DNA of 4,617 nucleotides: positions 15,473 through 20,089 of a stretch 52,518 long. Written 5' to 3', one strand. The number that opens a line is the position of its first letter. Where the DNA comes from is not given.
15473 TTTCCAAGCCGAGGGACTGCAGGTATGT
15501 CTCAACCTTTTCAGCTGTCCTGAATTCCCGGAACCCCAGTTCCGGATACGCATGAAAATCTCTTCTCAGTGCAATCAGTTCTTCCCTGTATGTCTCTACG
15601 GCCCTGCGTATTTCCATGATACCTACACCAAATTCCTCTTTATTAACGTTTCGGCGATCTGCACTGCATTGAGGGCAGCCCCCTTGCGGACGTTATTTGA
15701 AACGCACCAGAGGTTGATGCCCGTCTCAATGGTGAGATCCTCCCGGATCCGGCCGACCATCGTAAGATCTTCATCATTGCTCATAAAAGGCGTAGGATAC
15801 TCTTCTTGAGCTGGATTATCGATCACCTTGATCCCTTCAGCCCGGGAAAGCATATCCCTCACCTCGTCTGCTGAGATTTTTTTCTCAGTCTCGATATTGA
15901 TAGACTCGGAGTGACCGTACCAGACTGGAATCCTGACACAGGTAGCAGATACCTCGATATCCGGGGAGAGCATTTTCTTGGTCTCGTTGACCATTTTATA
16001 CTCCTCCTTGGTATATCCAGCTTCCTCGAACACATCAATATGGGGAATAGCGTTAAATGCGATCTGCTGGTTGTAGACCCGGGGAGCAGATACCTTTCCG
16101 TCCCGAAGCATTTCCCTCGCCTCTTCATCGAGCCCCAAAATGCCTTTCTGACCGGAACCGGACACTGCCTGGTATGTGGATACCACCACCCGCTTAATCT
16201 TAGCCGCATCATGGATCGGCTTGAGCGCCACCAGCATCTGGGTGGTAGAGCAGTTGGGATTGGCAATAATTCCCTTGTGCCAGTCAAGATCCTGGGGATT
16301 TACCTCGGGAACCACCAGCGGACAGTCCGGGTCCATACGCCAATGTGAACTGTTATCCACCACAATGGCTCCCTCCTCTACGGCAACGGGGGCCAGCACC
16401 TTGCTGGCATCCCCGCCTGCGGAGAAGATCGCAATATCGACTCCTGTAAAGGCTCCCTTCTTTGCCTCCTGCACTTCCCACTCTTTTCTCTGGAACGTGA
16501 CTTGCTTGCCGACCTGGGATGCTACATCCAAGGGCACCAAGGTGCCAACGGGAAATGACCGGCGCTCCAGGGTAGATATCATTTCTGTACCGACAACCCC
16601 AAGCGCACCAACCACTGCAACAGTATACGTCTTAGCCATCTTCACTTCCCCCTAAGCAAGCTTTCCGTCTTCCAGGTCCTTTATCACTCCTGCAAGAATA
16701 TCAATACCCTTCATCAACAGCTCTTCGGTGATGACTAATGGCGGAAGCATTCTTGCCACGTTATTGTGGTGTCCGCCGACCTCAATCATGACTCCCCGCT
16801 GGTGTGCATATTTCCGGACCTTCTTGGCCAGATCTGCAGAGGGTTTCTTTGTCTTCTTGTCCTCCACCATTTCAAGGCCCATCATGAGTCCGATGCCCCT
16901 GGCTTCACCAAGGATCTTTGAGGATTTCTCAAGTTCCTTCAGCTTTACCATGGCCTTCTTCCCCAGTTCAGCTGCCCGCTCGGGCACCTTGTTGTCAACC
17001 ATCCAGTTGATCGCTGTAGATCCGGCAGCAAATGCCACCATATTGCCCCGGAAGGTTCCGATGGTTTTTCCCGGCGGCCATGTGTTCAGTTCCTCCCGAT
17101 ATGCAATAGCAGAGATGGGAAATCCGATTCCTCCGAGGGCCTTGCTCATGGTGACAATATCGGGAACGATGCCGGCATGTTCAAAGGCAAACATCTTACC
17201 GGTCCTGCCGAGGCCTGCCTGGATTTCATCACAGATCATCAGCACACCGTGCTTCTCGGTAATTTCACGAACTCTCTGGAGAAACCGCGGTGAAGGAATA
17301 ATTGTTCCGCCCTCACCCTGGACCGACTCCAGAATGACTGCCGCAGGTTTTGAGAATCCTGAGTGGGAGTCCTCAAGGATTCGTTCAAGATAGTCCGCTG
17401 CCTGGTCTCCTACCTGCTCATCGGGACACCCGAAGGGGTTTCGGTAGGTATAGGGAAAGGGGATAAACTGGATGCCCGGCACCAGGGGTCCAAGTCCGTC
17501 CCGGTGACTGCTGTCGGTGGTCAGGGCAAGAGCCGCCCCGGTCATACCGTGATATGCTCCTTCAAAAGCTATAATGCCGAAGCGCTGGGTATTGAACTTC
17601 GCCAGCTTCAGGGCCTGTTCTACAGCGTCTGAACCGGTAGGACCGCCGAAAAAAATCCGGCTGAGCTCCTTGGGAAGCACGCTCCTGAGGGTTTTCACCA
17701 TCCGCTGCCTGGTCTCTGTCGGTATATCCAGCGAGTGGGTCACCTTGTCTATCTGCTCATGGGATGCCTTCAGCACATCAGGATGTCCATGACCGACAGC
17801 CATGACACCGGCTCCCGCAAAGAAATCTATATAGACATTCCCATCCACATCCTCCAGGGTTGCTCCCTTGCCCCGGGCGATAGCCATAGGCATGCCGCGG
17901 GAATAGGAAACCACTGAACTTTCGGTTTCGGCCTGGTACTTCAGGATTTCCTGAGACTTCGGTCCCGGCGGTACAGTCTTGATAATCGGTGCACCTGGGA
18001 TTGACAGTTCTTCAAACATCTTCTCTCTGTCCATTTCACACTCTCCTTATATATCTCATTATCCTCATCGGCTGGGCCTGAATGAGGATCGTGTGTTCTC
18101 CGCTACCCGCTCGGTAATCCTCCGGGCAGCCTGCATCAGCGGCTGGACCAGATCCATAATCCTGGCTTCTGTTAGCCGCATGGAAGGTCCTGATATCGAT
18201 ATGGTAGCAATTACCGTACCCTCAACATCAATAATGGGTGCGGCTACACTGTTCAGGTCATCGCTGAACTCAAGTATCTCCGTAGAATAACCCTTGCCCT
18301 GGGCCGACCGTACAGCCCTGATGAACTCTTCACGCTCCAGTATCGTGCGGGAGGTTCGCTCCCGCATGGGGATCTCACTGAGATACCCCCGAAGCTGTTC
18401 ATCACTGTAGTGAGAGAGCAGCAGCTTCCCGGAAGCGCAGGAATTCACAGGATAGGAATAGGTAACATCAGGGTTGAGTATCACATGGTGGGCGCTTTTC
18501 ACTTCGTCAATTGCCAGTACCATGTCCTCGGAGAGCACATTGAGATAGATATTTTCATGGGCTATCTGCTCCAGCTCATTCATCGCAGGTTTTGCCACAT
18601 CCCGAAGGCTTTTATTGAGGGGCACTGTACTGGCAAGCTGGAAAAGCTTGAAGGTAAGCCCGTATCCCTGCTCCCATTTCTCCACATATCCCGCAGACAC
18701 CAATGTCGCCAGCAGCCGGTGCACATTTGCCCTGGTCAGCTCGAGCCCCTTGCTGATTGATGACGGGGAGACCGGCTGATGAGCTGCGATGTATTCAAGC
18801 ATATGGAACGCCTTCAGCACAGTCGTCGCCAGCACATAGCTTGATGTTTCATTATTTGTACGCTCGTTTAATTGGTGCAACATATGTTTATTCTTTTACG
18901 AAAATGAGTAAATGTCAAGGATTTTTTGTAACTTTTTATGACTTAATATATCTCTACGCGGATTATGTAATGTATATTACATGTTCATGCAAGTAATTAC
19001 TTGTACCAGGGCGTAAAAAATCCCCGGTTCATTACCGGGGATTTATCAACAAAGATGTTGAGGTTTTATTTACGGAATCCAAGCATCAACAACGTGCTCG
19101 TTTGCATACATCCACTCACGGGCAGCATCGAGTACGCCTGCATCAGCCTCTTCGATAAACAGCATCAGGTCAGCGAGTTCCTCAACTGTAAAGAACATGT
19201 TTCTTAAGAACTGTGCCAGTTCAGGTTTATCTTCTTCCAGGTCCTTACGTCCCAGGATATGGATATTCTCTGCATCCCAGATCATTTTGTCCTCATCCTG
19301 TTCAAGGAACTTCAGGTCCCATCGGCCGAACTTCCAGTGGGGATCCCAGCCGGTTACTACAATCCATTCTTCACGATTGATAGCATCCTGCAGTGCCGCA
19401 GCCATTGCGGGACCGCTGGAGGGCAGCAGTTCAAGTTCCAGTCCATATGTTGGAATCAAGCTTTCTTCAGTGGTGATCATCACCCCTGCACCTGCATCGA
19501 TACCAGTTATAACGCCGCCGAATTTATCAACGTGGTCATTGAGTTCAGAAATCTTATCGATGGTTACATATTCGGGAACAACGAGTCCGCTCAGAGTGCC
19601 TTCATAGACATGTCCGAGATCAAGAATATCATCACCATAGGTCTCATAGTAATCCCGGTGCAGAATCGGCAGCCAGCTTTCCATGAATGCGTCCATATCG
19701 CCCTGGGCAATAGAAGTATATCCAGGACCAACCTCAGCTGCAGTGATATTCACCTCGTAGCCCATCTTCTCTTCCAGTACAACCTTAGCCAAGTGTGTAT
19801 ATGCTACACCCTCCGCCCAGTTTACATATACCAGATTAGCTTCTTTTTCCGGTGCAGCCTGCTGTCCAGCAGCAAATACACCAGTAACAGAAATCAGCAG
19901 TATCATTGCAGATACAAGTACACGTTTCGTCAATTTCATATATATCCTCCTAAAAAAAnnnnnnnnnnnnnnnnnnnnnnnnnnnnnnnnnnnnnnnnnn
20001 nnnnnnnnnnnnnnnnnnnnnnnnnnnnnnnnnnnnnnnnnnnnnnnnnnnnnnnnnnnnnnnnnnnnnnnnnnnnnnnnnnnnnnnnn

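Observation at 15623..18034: DABA-type transaminase is followed by phosphorylating Asd instead of an ALDH-type aspartate-semialdehyde dehydrogenase (DoeC)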

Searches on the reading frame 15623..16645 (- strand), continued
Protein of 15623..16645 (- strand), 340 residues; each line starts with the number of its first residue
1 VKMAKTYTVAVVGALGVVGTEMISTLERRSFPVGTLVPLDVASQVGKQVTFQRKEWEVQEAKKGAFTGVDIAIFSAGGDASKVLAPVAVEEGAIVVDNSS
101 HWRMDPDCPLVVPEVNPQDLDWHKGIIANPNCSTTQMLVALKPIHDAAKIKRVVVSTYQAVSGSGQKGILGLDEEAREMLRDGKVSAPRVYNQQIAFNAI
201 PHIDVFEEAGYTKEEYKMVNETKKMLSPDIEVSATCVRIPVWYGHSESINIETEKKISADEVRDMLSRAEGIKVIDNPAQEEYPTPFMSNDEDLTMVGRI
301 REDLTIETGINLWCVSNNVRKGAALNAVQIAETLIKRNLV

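Call 43: find_encoding_contigs(protein=P0123, flank=10000, max_places=1)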
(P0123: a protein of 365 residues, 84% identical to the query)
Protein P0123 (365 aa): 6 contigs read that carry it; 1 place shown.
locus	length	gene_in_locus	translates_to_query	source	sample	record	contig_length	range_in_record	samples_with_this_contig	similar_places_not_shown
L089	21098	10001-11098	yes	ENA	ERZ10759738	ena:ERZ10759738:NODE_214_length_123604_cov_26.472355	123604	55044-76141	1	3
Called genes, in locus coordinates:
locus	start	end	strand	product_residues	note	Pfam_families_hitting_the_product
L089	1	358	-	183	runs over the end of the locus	PF04290:DctQ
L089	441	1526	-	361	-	PF03480:DctP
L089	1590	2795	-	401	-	PF01546:Peptidase_M20, PF07687:M20_dimer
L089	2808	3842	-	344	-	PF01118:Semialdhyde_dh, PF02774:Semialdhyde_dhC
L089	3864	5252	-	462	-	PF00202:Aminotran_3, PF00155:Aminotran_1_2 (weak)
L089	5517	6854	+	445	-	PF02812:ELFV_dehydrog_N, PF00208:ELFV_dehydrog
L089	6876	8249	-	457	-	PF00696:AA_kinase, PF22468:ACT_9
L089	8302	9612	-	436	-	PF03447:NAD_binding_3, PF00742:Homoserine_dh, PF01842:ACT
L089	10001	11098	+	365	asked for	PF01118:Semialdhyde_dh, PF02774:Semialdhyde_dhC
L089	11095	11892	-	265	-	PF25213:HVO_A0261_N, PF09339:HTH_IclR, PF12802:MarR_2 (weak), PF01614:IclR_C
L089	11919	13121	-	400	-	PF12832:MFS_1_like (weak), PF13347:MFS_2 (faint), PF07690:MFS_1, PF00083:Sugar_tr, PF07690:MFS_1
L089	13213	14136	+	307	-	PF01321:Creatinase_N, PF00557:Peptidase_M24 (weak)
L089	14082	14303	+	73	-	-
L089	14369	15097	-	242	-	PF01177:Asp_Glu_race (faint)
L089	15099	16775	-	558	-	PF01293:PEPCK_ATP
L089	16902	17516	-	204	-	PF11667:DUF3267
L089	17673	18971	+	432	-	PF00155:Aminotran_1_2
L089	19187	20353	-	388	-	-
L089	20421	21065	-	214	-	-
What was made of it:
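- hom lies beside ask next to the cluster in L089 (call 43).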

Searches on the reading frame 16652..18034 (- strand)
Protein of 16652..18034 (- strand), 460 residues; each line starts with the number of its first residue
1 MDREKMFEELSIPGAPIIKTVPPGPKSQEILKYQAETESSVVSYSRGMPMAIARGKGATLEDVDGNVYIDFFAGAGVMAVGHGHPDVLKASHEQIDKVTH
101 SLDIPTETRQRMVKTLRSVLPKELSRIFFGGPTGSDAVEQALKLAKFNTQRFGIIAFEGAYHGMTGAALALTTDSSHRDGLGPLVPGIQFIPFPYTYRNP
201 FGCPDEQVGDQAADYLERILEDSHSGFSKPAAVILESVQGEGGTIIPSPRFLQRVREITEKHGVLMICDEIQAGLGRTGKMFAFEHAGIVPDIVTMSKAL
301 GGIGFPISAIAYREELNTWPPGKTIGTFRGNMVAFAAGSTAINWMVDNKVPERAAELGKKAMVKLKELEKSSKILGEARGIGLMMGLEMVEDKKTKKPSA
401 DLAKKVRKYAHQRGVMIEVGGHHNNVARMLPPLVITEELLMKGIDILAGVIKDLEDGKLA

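Call 4: search_protein_families(library=ncbifam, proteins=[window:16652-18034:-], max_evalue=0.00001)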
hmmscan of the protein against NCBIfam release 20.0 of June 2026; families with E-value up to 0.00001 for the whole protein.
window:16652-18034:- (460 aa): 69 families (the best 25 are shown)
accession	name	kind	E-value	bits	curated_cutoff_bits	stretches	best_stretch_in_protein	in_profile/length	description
NF005393.0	PRK06938.1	subfamily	6.2e-139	463.3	671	1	26-451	27-462/469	diaminobutyrate--2-oxoglutarate transaminase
NF005386.0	PRK06931.1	equivalog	8.5e-129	430.2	753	1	27-445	19-446/461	diaminobutyrate--2-oxoglutarate transaminase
TIGR00709.1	dat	subfamily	1.6e-127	425.8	401.6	1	29-453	2-435/442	diaminobutyrate--2-oxoglutarate transaminase family protein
NF004426.0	PRK05769.1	equivalog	2e-124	415.8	552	1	15-453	5-439/441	acetyl ornithine aminotransferase family protein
NF006733.0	PRK09264.1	subfamily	6e-116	387.4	438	1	33-453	6-416/425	diaminobutyrate--2-oxoglutarate transaminase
NF005993.0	PRK08117.1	subfamily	4.3e-110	368.3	574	1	49-454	25-430/433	aspartate aminotransferase family protein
TIGR02407.1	ectoine_ectB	equivalog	3.9e-108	361.7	552.2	1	36-451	5-410/412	diaminobutyrate--2-oxoglutarate transaminase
NF006228.0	PRK08360.1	equivalog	3.6e-100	335.7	608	1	42-459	20-432/443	aspartate aminotransferase family protein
NF004714.0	PRK06058.1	subfamily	4.3e-100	335.5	639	1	17-453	13-446/447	4-aminobutyrate--2-oxoglutarate transaminase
TIGR00700.1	GABAtrnsam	equivalog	8.5e-95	317.8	506.65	1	45-452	12-419/420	4-aminobutyrate--2-oxoglutarate transaminase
NF005376.0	PRK06918.1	equivalog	1.9e-94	316.6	676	1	43-452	31-442/451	4-aminobutyrate--2-oxoglutarate transaminase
TIGR00707.1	argD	subfamily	4.1e-89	299.1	410.05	1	43-451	5-380/381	acetylornithine/succinylornithine family transaminase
NF005692.0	PRK07495.1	equivalog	1e-87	294.5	724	1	47-455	19-423/425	4-aminobutyrate--2-oxoglutarate transaminase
NF049939.1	HyAminethphonNHLyPbfA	equivalog_domain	2.1e-87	293.4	525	1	51-452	46-440/442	(R)-1-hydroxy-2-aminoethylphosphonate ammonia-lyase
NF004171.0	PRK05639.1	equivalog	7.8e-86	288.7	639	1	16-459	4-449/457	alanine/serine racemase family protein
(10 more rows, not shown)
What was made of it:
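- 16652..18034 (-): Class-III aminotransferase of the DABA--2-oxoglutarate type (DoeD/Atf role): DABA + 2-oxoglutarate -> aspartate semialdehyde + glutamate. TIGR00709 scores 425.8 against cut-off 401.6; PRK06938 scores 463 (below its cut-off of 671) (call 4).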

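Call 5: search_protein_families(library=pfam, proteins=[window:16652-18034:-], max_evalue=0.00001)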
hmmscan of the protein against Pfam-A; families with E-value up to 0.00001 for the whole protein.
window:16652-18034:- (460 aa): 2 families
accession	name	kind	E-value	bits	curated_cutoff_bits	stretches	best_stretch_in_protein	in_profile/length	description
PF00202.27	Aminotran_3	-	1.8e-103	346.8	30.5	1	47-450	8-402/403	Aminotransferase class-III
PF00155.27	Aminotran_1_2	-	1.2e-06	28.5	19.7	1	212-394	129-317/361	Aminotransferase class I and II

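Call 54: search_solved_structures(query=window:16652-18034:-, max_evalue=1e-40)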
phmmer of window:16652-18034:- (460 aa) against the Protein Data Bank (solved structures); distinct sequences matched with E-value up to 1e-40: 79 (the best 60 are shown).
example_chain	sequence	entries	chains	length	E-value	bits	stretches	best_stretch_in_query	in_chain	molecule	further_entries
7vno_A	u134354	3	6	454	1.3e-84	287.6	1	16-454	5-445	454aa long hypothetical 4-aminobutyrate aminotransferase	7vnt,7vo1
9wqz_A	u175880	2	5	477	1.1e-82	281.2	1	16-459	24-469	Alanine/serine racemase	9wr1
6rl5_A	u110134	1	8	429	3.6e-80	273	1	37-454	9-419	Diaminobutyrate--2-oxoglutarate transaminase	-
9wrf_A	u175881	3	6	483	1.5e-77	264.3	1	45-459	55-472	Broad substrate specificity amino-acid racemase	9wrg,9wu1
4atp_A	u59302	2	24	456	6.6e-76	258.9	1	21-452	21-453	4-AMINOBUTYRATE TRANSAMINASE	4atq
3r4t_A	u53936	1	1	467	7.6e-75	255.4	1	15-453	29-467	4-aminobutyrate aminotransferase GabT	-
4ffc_A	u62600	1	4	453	1.8e-72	247.6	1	18-452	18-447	4-aminobutyrate aminotransferase (GabT)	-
3oks_A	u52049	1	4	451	2.9e-72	246.9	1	19-452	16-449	4-aminobutyrate transaminase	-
9s1q_A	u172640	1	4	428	1.8e-71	244.3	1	36-454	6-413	Diaminobutyrate-2-oxoglutarate transaminase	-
3q8n_A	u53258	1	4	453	1.1e-70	241.7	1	19-453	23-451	4-aminobutyrate transaminase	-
9s1p_H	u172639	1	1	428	1.2e-70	241.6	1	36-454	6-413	Diaminobutyrate-2-oxoglutarate transaminase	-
1vef_A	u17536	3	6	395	1e-69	238.5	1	49-450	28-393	Acetylornithine/acetyl-lysine aminotransferase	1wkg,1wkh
1szs_A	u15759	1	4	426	3.2e-68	233.6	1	49-449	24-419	4-aminobutyrate aminotransferase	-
1sf2_A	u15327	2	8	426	3.3e-68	233.5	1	49-449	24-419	4-aminobutyrate aminotransferase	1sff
2eo5_A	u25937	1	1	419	4.1e-68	233.2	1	48-453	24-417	419aa long hypothetical aminotransferase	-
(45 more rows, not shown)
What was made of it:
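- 16652..18034 (-): EctB 6RL5 is among the best solved relatives at 273 bits (call 54).
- The transaminase's top solved relative is a GABA-type enzyme (call 54).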

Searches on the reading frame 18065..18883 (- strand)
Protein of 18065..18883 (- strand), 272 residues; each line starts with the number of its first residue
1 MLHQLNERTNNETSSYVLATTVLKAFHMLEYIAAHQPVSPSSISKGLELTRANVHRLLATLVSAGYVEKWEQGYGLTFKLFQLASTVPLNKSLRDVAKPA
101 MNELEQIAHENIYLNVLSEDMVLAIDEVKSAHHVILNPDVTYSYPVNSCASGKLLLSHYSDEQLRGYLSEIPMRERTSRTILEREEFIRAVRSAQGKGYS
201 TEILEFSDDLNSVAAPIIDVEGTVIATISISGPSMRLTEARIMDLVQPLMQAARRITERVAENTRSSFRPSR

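Call 4: search_protein_families(library=ncbifam, proteins=[window:18065-18883:-], max_evalue=0.00001)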
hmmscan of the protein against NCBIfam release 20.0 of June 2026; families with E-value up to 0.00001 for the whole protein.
window:18065-18883:- (272 aa): 8 families
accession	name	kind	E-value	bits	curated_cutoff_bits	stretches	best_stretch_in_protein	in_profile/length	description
TIGR02431.1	pcaR_pcaU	subfamily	3e-40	138.1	284.75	1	33-255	20-242/248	beta-ketoadipate pathway transcriptional regulators, PcaR/PcaU/PobR family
NF011671.1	PRK15090.1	equivalog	2.1e-39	135.3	275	1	19-260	10-253/256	DNA-binding transcriptional regulator KdgR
NF045644.1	TransRegBhcR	equivalog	6.1e-35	120.8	350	1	19-261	22-266/267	HTH-type transcriptional regulator BhcR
NF008601.2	PRK11569.1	equivalog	1.1e-22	80.5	380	1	22-259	29-271/276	glyoxylate bypass operon transcriptional repressor IclR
NF007548.0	PRK10163.1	equivalog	9e-21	74.2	406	1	26-257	28-262/271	HTH-type transcriptional repressor AllR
NF007341.0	PRK09834.1-3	equivalog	6.6e-11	41.8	269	1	40-266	30-264/274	DNA-binding transcriptional regulator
NF007342.0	PRK09834.1-4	equivalog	7.2e-11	41.6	251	1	21-263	13-259/263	DNA-binding transcriptional regulator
NF007339.0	PRK09834.1-1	equivalog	5.1e-07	29.3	299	1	22-261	23-267/271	DNA-binding transcriptional regulator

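Call 5: search_protein_families(library=pfam, proteins=[window:18065-18883:-], max_evalue=0.00001)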
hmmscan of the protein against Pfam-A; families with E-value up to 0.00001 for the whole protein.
window:18065-18883:- (272 aa): 4 families
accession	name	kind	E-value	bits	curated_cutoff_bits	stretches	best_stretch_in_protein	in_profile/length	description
PF01614.24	IclR_C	-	1.1e-31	110.1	24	1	91-257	7-173/174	Bacterial transcriptional regulator IclR C-terminal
PF09339.16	HTH_IclR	-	5.5e-12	45.7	22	1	21-69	1-50/52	IclR helix-turn-helix domain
PF12802.13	MarR_2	-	1.8e-07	31.6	27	1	25-69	7-52/61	MarR family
PF25213.1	HVO_A0261_N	-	7.9e-06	26.1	35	0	26-77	14-64/86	HVO_A0261 N-terminal domain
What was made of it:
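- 18065..18883 (-): IclR-family transcriptional regulator, first gene of the train; takes the place of EnuR/AsnC of the proteobacterial clusters. Pfam HTH_IclR plus IclR_C (call 5).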

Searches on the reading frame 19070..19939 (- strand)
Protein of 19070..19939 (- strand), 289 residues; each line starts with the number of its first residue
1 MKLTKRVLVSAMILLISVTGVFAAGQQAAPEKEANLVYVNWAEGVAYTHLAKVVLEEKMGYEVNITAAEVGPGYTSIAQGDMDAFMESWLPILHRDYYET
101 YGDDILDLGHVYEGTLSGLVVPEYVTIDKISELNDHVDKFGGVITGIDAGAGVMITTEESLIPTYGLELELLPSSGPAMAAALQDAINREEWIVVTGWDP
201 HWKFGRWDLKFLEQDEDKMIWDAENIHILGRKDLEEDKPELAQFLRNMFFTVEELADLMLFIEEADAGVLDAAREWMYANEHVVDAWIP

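Call 40: search_protein_families(library=ncbifam, proteins=[window:19070-19939:-], max_evalue=1e-10)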
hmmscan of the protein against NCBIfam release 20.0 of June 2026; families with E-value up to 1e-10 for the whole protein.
window:19070-19939:- (289 aa): 2 families
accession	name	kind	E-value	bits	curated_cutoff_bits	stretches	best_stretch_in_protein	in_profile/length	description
TIGR03414.1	ABC_choline_bnd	subfamily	7.2e-34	117.4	379.05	1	32-288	9-272/291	choline ABC transporter substrate-binding protein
NF008334.0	PRK11119.1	equivalog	2.8e-13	49.7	215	0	11-121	9-119/331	glycine betaine/L-proline ABC transporter substrate-binding protein ProX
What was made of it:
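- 19070..22057 (-): OpuA-type ABC transporter (ATPase, permease, OpuAC binding protein) directly upstream; probably a separate compatible-solute importer, not kept in relatives. The choline/betaine-type binding protein scores 117 bits (call 40).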
